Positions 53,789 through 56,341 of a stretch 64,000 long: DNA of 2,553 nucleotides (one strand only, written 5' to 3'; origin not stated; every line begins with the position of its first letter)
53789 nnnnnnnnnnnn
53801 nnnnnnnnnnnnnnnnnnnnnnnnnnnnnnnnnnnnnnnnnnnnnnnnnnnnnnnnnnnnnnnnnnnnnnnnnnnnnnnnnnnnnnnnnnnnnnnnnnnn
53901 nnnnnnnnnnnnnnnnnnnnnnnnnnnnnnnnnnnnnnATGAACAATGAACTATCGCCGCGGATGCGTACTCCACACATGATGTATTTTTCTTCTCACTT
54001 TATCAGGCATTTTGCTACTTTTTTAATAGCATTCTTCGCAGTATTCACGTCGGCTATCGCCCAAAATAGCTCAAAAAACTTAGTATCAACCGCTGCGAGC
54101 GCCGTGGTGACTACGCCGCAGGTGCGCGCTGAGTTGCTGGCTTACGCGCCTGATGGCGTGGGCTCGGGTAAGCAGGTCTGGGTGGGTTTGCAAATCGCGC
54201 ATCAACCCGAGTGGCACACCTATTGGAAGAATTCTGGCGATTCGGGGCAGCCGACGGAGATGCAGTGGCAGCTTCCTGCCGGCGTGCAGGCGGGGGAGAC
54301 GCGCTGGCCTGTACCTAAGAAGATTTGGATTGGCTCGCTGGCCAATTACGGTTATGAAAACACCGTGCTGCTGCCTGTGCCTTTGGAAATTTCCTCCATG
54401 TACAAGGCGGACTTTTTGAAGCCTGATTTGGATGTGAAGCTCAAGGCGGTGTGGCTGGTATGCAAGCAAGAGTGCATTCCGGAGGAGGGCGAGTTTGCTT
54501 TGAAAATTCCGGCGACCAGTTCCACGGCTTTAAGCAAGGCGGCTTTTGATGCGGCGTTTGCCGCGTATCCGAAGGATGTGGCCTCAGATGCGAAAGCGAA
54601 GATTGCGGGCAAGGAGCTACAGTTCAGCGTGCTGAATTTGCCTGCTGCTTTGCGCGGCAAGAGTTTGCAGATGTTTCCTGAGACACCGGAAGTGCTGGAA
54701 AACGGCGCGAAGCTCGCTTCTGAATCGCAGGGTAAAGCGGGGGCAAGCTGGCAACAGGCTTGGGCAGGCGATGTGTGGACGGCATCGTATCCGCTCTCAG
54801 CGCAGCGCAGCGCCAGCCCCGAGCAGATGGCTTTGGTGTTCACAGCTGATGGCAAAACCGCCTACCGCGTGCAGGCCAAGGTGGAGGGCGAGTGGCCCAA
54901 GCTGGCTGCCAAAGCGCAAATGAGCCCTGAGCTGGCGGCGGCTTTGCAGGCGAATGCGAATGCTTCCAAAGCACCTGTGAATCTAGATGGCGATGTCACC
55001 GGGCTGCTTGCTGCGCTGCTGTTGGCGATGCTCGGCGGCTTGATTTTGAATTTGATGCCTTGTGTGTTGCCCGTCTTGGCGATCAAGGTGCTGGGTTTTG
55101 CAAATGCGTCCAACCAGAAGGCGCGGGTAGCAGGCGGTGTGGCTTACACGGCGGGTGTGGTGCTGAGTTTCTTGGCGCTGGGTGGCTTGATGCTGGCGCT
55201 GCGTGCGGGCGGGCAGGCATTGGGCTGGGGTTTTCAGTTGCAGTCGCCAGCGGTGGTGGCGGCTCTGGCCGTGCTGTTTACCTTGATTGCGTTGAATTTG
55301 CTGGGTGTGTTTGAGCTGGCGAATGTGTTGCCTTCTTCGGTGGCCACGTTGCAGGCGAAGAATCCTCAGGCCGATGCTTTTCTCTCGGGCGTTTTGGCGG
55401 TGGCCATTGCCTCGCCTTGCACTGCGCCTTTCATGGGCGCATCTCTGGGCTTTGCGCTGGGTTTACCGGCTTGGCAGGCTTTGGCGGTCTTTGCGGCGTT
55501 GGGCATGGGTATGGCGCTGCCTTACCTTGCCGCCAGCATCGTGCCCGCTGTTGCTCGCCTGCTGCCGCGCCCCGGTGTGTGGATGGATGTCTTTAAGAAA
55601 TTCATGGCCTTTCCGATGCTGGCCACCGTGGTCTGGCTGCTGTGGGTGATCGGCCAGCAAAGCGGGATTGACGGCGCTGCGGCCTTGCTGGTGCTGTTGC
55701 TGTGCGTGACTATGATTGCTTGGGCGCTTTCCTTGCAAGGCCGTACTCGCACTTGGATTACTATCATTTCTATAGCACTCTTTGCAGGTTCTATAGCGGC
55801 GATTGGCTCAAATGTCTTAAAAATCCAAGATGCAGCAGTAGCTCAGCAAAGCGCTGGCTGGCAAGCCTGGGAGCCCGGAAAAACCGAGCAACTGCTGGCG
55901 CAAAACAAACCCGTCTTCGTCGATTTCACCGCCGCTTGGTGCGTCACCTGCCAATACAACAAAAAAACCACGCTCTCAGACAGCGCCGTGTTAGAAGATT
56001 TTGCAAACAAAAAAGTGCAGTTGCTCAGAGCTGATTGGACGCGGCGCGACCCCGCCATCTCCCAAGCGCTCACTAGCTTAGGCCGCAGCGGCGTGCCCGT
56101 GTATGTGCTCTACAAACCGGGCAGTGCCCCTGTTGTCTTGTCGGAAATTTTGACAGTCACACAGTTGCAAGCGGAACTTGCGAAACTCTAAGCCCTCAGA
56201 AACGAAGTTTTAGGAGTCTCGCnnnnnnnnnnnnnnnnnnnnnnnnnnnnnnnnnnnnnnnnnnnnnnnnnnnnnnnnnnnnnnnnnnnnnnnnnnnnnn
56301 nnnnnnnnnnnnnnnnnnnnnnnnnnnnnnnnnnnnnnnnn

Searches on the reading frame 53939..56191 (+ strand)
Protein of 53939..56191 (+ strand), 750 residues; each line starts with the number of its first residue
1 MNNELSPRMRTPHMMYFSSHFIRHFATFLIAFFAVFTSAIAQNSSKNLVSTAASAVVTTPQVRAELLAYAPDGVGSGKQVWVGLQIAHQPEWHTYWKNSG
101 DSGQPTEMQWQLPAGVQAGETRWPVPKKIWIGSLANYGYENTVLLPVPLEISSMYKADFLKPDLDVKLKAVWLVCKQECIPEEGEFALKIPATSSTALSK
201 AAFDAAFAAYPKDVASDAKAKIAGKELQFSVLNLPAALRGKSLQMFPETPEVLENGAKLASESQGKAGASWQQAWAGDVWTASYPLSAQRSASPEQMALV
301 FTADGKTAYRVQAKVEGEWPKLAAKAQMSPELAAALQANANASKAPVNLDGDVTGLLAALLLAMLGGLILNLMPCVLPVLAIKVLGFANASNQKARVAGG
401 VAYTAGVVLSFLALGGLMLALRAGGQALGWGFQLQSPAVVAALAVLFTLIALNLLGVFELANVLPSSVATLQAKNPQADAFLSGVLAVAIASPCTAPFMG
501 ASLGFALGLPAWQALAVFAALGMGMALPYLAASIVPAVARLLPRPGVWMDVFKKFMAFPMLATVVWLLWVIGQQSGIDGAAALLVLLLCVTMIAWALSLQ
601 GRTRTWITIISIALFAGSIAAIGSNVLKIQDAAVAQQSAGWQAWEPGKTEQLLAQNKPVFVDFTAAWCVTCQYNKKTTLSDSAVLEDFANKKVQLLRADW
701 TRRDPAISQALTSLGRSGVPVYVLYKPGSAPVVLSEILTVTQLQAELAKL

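Call 25: search_protein_families(library=pfam, proteins=[window:53939-56191:+])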
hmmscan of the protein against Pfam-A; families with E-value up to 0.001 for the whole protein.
window:53939-56191:+ (750 aa): 5 families
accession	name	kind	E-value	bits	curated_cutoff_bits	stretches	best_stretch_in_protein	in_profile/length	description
PF13899.12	Thioredoxin_7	-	1.7e-21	76.5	27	1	641-727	2-83/83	Thioredoxin-like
PF02683.22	DsbD_TM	-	2.4e-19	69.9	27.1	1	359-568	4-215/219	Cytochrome C biogenesis protein transmembrane domain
PF11412.14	DsbD_N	-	3.1e-18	66.4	25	1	76-188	16-116/119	Thiol:disulfide interchange protein DsbD, N-terminal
PF00085.26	Thioredoxin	-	0.00018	21.9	23.5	1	651-747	13-101/103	Thioredoxin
PF13098.12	Thioredoxin_2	-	0.00039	21.2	27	1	654-727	3-84/104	Thioredoxin-like domain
